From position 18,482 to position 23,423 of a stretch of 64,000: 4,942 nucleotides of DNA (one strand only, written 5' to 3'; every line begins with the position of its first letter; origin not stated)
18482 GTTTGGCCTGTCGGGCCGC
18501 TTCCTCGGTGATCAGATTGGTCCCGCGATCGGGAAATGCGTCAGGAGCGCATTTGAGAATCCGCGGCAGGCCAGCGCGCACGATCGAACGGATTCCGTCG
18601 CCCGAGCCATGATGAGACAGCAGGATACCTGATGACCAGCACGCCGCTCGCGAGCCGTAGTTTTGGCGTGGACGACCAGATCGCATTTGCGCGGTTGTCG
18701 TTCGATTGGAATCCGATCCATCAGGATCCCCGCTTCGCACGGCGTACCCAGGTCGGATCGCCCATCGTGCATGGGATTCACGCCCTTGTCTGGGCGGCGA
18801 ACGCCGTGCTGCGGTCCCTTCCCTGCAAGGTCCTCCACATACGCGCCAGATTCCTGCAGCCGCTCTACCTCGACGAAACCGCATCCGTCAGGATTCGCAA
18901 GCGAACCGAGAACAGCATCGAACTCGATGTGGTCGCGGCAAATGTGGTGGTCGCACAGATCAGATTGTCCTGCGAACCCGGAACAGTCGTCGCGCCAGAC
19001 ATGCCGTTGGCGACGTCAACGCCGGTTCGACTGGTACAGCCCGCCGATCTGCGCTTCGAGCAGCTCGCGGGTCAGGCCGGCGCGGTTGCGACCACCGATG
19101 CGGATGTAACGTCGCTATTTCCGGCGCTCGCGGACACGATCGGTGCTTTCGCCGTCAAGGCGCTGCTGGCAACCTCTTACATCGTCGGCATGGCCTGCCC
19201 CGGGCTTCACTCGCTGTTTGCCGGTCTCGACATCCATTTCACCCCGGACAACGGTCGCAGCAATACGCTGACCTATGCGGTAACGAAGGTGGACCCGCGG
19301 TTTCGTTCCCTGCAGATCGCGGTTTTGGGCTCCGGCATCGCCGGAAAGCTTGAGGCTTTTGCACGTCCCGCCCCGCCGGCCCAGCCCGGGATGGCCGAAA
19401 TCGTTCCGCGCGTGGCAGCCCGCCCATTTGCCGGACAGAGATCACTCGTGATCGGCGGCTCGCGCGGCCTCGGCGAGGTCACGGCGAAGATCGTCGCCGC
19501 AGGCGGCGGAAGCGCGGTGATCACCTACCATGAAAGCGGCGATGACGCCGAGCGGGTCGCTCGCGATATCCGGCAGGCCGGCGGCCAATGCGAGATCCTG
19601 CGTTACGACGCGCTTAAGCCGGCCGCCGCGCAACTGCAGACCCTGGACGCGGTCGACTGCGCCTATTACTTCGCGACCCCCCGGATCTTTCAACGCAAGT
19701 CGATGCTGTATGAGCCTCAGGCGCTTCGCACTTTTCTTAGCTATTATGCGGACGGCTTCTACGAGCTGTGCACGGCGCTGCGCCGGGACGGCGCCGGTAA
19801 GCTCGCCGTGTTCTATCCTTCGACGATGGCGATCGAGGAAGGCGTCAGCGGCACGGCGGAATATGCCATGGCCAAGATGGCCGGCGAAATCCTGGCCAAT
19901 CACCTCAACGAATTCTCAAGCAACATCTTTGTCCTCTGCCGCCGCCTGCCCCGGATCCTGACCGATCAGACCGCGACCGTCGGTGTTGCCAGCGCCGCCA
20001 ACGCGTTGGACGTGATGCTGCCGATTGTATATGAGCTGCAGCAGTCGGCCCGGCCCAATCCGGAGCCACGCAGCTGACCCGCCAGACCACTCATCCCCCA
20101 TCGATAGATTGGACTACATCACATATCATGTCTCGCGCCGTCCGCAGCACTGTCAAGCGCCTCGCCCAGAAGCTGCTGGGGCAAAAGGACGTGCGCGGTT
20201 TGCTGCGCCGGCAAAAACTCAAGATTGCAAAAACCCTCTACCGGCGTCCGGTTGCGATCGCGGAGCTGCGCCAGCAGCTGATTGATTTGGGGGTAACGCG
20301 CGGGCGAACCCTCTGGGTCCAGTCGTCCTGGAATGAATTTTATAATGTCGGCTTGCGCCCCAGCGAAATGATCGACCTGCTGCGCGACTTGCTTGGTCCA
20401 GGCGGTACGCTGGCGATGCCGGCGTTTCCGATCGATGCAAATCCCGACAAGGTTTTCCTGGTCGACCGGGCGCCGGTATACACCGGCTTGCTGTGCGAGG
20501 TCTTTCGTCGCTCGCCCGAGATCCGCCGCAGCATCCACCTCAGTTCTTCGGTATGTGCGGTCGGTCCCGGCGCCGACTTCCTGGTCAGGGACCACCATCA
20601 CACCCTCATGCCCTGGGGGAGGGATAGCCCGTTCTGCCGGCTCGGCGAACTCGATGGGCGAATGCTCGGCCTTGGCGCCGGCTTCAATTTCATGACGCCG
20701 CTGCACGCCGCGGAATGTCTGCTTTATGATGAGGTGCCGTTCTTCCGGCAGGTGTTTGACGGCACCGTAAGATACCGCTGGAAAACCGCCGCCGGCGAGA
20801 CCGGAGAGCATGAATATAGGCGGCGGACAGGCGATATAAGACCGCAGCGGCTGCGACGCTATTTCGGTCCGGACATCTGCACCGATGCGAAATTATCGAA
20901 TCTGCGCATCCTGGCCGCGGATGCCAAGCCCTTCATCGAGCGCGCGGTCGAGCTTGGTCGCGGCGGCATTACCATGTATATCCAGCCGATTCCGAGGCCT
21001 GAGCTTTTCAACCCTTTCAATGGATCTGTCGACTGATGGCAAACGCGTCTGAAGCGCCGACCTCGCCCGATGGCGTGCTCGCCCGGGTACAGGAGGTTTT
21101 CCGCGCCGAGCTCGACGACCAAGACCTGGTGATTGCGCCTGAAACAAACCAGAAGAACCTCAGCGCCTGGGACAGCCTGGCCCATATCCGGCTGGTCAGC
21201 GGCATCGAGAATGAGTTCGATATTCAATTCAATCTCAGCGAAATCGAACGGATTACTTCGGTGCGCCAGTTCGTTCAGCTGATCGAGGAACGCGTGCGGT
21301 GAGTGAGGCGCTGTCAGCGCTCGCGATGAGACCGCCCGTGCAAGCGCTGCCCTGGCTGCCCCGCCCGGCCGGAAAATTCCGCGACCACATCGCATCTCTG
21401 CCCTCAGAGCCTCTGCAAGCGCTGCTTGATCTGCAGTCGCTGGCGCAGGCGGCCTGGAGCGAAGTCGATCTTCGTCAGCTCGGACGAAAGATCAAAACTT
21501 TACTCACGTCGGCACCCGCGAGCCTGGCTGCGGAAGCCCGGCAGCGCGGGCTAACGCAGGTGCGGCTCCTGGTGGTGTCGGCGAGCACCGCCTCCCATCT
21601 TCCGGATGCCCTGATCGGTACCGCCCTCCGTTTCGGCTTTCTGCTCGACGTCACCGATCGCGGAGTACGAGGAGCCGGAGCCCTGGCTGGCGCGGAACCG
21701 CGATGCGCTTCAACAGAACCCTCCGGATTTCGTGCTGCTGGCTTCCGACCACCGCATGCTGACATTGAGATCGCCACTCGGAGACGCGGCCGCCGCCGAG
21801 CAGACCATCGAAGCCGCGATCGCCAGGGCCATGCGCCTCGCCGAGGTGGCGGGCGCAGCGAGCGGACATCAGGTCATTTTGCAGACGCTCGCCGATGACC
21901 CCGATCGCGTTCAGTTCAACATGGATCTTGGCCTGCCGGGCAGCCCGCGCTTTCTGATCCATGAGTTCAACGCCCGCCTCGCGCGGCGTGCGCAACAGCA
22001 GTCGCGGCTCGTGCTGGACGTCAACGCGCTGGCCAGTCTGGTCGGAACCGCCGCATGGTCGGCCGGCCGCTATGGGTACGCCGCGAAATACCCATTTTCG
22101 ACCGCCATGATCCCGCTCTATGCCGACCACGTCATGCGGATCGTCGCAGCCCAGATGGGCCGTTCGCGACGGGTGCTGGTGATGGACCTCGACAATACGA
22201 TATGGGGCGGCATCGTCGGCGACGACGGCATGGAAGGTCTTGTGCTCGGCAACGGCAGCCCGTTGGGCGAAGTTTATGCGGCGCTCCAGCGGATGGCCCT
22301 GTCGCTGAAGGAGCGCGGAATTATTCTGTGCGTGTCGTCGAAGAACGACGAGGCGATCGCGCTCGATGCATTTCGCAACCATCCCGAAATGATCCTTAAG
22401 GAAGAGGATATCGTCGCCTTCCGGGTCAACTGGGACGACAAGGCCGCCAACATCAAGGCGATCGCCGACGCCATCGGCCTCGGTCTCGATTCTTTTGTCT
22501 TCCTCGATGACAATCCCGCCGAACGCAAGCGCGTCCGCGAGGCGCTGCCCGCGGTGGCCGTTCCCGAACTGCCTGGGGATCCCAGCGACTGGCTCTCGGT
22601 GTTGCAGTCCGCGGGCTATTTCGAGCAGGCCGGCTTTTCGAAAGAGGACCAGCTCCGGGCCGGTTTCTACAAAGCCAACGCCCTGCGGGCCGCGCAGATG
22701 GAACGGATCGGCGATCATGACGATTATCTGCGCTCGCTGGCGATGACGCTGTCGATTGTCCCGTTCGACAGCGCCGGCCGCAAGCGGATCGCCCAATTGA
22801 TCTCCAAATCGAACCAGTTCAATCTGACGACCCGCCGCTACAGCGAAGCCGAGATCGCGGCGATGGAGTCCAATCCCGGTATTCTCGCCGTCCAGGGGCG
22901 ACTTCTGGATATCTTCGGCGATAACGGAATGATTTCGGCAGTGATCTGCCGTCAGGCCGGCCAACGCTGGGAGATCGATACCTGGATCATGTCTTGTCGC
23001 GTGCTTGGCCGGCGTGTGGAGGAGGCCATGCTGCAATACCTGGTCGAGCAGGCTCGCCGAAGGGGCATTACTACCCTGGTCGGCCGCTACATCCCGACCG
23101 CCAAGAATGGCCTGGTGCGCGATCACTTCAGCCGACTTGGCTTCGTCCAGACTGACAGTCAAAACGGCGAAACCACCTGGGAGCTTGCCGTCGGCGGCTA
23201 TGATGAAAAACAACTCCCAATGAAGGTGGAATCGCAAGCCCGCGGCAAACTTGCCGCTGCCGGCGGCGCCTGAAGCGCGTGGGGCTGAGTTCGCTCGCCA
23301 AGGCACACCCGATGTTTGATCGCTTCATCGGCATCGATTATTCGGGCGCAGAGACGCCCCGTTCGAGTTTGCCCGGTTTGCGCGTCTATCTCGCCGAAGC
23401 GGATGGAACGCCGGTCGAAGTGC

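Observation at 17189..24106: Candidate undescribed system: an ACP-centred tailoring operon next to the polysaccharide cluster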

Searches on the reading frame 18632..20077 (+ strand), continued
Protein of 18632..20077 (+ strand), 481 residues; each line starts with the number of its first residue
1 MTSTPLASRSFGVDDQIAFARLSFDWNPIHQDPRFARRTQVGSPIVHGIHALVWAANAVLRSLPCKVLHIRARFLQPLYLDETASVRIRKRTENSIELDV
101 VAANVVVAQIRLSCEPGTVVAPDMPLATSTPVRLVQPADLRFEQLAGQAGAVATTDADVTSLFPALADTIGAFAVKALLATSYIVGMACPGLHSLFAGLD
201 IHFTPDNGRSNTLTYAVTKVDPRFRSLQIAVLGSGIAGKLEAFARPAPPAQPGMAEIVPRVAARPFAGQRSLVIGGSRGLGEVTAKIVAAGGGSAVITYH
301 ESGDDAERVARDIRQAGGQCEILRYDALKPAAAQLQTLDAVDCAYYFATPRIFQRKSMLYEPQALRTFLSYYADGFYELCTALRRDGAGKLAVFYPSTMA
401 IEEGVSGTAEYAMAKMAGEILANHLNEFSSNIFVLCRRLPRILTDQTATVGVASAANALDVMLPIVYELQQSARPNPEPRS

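Call 86: fold_search(model_id=the predicted structure, library=pdb)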
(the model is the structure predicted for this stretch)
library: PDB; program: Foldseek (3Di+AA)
matches with E <= 10: 1995; with E <= 0.001: 1493
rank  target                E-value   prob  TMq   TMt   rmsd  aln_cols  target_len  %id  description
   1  9pc6_A                2.4e-11  1.00  0.36  0.12  20.1       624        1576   13  Antibody (1B2) Bound Crosslinked Rifamycin Synthetase Module 1 with a C-terminal Type II Thioesterase (released 2025-07-23)
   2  5wva_A                9.0e-11  1.00  0.38  0.71   3.4       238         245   20  Serratia marcescens short-chain dehydrogenase/reductase F98Y/F202Y mutant (released 2018-02-28)
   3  5h5x_H                1.1e-10  1.00  0.38  0.70   3.4       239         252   19  Crystal structure of NADH bound carbonyl reductase from Streptomyces coelicolor (released 2017-05-10)
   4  5wuw_A                1.2e-10  1.00  0.37  0.70   3.4       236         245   20  Serratia marcescens short-chain dehydrogenase/reductase F98L/F202L mutant (released 2018-02-28)
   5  4yqy_A                1.3e-10  1.00  0.39  0.71   3.3       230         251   19  Crystal Structure of a putative Dehydrogenase from Sulfitobacter sp. (COG1028) (TARGET EFI-513936) in its APO form (released 2015-03-25)
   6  4dml_A                1.5e-10  1.00  0.37  0.69   3.9       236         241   23  3-oxoacyl-[acyl-carrier-protein] reductase from Synechococcus elongatus PCC 7942 (released 2012-02-22)
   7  5h5x_L                1.6e-10  1.00  0.38  0.71   3.8       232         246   21  Crystal structure of NADH bound carbonyl reductase from Streptomyces coelicolor (released 2017-05-10)
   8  4zgw_A                2.1e-10  1.00  0.39  0.72   3.5       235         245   20  Short-chain dehydrogenase/reductase from Serratia marcescens BCRC 10948 (released 2016-04-27)
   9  3ijr_F                2.1e-10  1.00  0.39  0.63   3.1       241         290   15  2.05 Angstrom resolution crystal structure of a short chain dehydrogenase from Bacillus anthracis str. 'Ames Ancestor' (released 2009-09-08)
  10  4dmm_C                2.3e-10  1.00  0.36  0.69   4.0       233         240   22  3-oxoacyl-[acyl-carrier-protein] reductase from Synechococcus elongatus PCC 7942 in complex with NADP (released 2012-02-22)
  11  4dml_B                3.2e-10  1.00  0.37  0.69   3.8       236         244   22  3-oxoacyl-[acyl-carrier-protein] reductase from Synechococcus elongatus PCC 7942 (released 2012-02-22)
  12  5jyd_B                3.2e-10  1.00  0.39  0.61   6.0       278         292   18  Crystal Structure of a Putative Short Chain Dehydrogenase from Burkholderia cenocepacia (released 2016-06-08)
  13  4iqg_B                3.6e-10  1.00  0.39  0.73   3.3       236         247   23  Crystal structure of BPRO0239 oxidoreductase from Polaromonas sp. JS666 in NADP bound form (released 2013-01-30)
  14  5h5x_D                3.8e-10  1.00  0.38  0.70   3.4       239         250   19  Crystal structure of NADH bound carbonyl reductase from Streptomyces coelicolor (released 2017-05-10)
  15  6xnb                  4.3e-10  1.00  0.39  0.71   3.2       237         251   19  The Crystal Structure of the S154Y Mutant Carbonyl Reductase from Leifsonia xyli Explains Enhanced Activity for 3,5-Bis( (released 2020-08-12)
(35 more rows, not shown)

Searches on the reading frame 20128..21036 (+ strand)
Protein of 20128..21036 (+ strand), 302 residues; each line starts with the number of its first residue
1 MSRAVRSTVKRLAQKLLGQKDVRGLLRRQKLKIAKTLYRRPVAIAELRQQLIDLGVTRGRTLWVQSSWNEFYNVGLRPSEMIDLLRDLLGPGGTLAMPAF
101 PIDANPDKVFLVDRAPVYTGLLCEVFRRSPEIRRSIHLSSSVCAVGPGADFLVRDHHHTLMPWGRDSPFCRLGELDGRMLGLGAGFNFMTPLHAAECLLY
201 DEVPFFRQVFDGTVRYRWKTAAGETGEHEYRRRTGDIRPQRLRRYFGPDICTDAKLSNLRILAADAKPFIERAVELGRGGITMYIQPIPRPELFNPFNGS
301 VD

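Call 5: search_protein_families(library=pfam, proteins=[window:20128-21036:+], max_evalue=0.01)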
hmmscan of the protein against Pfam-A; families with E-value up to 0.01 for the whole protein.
window:20128-21036:+ (302 aa): 1 family
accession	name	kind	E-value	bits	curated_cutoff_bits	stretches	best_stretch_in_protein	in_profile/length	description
PF02522.19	Antibiotic_NAT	-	6.1e-29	101.7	25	1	64-275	2-229/232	Aminoglycoside 3-N-acetyltransferase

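Call 6: search_protein_families(library=ncbifam, proteins=[window:20128-21036:+], max_evalue=0.01)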
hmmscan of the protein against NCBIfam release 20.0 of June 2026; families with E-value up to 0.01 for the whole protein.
window:20128-21036:+ (302 aa): 5 families
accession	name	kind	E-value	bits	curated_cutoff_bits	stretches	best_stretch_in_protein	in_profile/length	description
NF033081.0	AAC_3_IV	equivalog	4.1e-24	85.3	420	1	45-205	2-158/252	AAC(3)-IV family aminoglycoside N-acetyltransferase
NF033082.0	AAC_3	equivalog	1.8e-22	79.9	270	2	115-198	92-174/262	aminoglycoside 3-N-acetyltransferase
NF033180.1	AAC_3_VIII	exception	3.1e-15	56.1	560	1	118-198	109-188/286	aminoglycoside N-acetyltransferase AAC(3)-VIII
NF033612.0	AAC_3_VIa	exception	5.4e-13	48.8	675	1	41-198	19-193/298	aminoglycoside N-acetyltransferase AAC(3)-VIa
NF033080.0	AAC_3_II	subfamily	6.4e-13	48.8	480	1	118-198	94-175/268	AAC(3)-II family aminoglycoside N-acetyltransferase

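Call 30: search_solved_structures(query=window:20128-21036:+, max_evalue=0.001)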
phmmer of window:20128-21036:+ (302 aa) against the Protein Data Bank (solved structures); distinct sequences matched with E-value up to 0.001: 21.
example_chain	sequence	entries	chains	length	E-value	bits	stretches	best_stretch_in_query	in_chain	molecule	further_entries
6mn3_A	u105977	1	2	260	2.7e-20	76.1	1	45-203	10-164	Aminoglycoside N(3)-acetyltransferase, AAC(3)-IVa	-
6mn5_A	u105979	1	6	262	5.4e-19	71.8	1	45-199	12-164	Aminoglycoside N(3)-acetyltransferase, AAC(3)-IVa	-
6mn4_A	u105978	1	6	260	6.1e-19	71.7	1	45-199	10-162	Aminoglycoside N(3)-acetyltransferase, AAC(3)-IVa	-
6nti_A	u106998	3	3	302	2.8e-12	49.8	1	40-198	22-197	Aminoglycoside N(3)-acetyltransferase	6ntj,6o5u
7lap_A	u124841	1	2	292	3.4e-12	49.5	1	118-200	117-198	Aminoglycoside N(3)-acetyltransferase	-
6np1_A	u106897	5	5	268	4.8e-12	49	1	43-198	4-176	Aminoglycoside N(3)-acetyltransferase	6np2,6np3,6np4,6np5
6bbr_A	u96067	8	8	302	7.1e-12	48.4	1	40-198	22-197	AAC 3-VI protein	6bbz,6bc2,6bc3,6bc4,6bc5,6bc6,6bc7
3sma_A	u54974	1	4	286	9.1e-10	41.5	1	119-197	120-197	FrbF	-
5ht0_A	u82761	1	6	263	2.9e-09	39.9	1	46-199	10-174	Aminoglycoside acetyltransferase HMB0005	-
6mmz_A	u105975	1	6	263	4.1e-09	39.4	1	46-199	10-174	Aminoglycoside N(3)-acetyltransferase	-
6mb4_A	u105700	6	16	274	5.1e-09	39.1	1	117-199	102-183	Aac(3)-IIIb protein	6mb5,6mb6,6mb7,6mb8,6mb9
6mn0_A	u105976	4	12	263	5.1e-08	35.8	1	46-198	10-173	Aminoglycoside N(3)-acetyltransferase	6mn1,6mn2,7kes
7q0q_A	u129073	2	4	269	8.2e-08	35.1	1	50-198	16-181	Aminoglycoside N(3)-acetyltransferase III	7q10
7mqk_A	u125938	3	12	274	8.3e-08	35.1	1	50-198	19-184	Aminoglycoside N(3)-acetyltransferase III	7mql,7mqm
7q1d_A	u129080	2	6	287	9e-08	35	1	49-198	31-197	Aminoglycoside N(3)-acetyltransferase III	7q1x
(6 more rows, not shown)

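Call 64: search_solved_structures(query=window:20128-21036:+, max_evalue=1e-11, show_alignments=3)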
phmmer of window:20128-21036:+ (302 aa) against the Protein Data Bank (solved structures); distinct sequences matched with E-value up to 1e-11: 7.
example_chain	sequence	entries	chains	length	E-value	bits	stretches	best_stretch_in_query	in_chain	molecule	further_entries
6mn3_A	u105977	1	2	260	2.7e-20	76.1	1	45-203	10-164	Aminoglycoside N(3)-acetyltransferase, AAC(3)-IVa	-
6mn5_A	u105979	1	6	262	5.4e-19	71.8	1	45-199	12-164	Aminoglycoside N(3)-acetyltransferase, AAC(3)-IVa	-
6mn4_A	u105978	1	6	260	6.1e-19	71.7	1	45-199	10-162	Aminoglycoside N(3)-acetyltransferase, AAC(3)-IVa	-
6nti_A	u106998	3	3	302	2.8e-12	49.8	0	40-198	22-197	Aminoglycoside N(3)-acetyltransferase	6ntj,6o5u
7lap_A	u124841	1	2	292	3.4e-12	49.5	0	118-200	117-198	Aminoglycoside N(3)-acetyltransferase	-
6np1_A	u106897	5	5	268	4.8e-12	49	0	43-198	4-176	Aminoglycoside N(3)-acetyltransferase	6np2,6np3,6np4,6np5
6bbr_A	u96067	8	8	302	7.1e-12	48.4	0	40-198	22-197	AAC 3-VI protein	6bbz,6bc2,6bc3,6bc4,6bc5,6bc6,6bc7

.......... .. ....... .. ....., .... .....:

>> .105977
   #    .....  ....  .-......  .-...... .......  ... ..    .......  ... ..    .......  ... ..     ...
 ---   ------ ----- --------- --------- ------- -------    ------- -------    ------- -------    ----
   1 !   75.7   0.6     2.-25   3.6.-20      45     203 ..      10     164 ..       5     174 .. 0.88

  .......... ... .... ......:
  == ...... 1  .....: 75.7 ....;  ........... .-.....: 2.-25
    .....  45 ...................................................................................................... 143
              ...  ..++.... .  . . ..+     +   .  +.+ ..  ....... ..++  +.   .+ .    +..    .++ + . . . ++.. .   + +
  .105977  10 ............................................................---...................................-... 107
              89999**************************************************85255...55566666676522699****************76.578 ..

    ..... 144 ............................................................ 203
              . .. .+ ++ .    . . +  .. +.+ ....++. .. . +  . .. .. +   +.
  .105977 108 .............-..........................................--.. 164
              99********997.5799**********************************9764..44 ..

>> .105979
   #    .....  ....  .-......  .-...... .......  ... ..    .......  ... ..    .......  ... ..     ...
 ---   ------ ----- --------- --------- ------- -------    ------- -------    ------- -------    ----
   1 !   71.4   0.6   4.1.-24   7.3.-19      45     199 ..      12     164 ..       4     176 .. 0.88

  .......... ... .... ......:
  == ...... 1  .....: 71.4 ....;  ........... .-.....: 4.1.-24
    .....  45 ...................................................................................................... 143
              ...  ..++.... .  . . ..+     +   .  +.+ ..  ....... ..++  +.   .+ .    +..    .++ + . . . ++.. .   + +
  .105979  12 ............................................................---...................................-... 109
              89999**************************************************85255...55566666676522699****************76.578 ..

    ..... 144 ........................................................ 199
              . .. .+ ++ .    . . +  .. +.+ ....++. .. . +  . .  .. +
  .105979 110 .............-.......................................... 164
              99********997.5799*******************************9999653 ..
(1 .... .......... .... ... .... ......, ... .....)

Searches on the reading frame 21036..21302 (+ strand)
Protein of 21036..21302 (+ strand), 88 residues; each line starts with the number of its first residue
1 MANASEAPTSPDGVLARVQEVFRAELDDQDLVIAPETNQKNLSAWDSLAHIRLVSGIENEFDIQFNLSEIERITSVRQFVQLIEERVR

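Call 5: search_protein_families(library=pfam, proteins=[window:21036-21302:+], max_evalue=0.01)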
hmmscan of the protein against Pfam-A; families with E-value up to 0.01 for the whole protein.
window:21036-21302:+ (88 aa): 1 family
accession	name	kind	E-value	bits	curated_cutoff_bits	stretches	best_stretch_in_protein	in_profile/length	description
PF00550.31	PP-binding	-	5.3e-06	27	20.8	1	17-83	2-67/67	Phosphopantetheine attachment site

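Call 6: search_protein_families(library=ncbifam, proteins=[window:21036-21302:+], max_evalue=0.01)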
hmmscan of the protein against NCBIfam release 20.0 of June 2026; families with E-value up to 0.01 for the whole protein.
window:21036-21302:+ (88 aa): 8 families
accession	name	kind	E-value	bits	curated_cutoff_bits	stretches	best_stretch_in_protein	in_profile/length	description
TIGR00517.1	acyl_carrier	equivalog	3.1e-08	33.4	70.45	1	14-86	4-76/77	acyl carrier protein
NF002150.0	PRK00982.1-4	subfamily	3.2e-08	33.7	66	1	14-86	6-78/80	acyl carrier protein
NF002148.0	PRK00982.1-2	subfamily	8.6e-08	31.9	71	1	14-86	5-77/79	acyl carrier protein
NF009104.0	PRK12449.1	equivalog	1.6e-07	31.2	70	1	12-87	4-79/80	acyl carrier protein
NF002149.0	PRK00982.1-3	equivalog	3.5e-06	26.8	106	1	17-86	7-76/78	acyl carrier protein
NF002151.0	PRK00982.1-5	equivalog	1.7e-05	24.8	92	1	16-86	6-76/78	acyl carrier protein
NF006031.0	PRK08172.1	equivalog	0.0011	19.6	76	1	16-85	7-76/82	acyl carrier protein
NF003464.0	PRK05087.1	equivalog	0.0058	16.6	68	1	45-72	34-61/78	D-alanine--poly(phosphoribitol) ligase subunit DltC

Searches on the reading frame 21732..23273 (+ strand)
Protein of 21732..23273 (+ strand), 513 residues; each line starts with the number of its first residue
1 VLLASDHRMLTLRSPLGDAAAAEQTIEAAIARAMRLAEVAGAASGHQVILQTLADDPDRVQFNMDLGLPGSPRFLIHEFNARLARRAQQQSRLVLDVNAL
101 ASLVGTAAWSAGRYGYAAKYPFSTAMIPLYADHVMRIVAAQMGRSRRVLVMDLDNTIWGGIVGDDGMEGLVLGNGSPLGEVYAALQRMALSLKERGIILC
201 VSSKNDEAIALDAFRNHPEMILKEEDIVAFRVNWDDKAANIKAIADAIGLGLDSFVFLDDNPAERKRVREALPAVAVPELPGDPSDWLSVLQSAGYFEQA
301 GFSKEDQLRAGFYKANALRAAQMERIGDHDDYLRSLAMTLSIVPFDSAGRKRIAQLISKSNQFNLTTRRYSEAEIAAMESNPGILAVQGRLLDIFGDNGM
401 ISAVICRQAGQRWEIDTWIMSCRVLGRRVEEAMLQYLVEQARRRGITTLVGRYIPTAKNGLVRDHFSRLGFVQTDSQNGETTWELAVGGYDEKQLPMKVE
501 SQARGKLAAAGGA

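Call 5: search_protein_families(library=pfam, proteins=[window:21732-23273:+], max_evalue=0.01)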
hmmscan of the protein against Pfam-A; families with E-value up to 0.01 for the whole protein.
window:21732-23273:+ (513 aa): 0 families

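Call 6: search_protein_families(library=ncbifam, proteins=[window:21732-23273:+], max_evalue=0.01)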
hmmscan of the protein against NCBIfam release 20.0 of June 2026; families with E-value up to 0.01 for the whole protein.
window:21732-23273:+ (513 aa): 2 families
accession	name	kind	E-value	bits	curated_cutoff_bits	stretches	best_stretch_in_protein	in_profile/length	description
TIGR01686.1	FkbH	subfamily_domain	2.9e-84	283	146.65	1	147-473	4-321/323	FkbH domain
TIGR01681.1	HAD-SF-IIIC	subfamily_domain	7.6e-17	62.4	35.75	1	147-270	1-130/132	HAD-IIIC family phosphatase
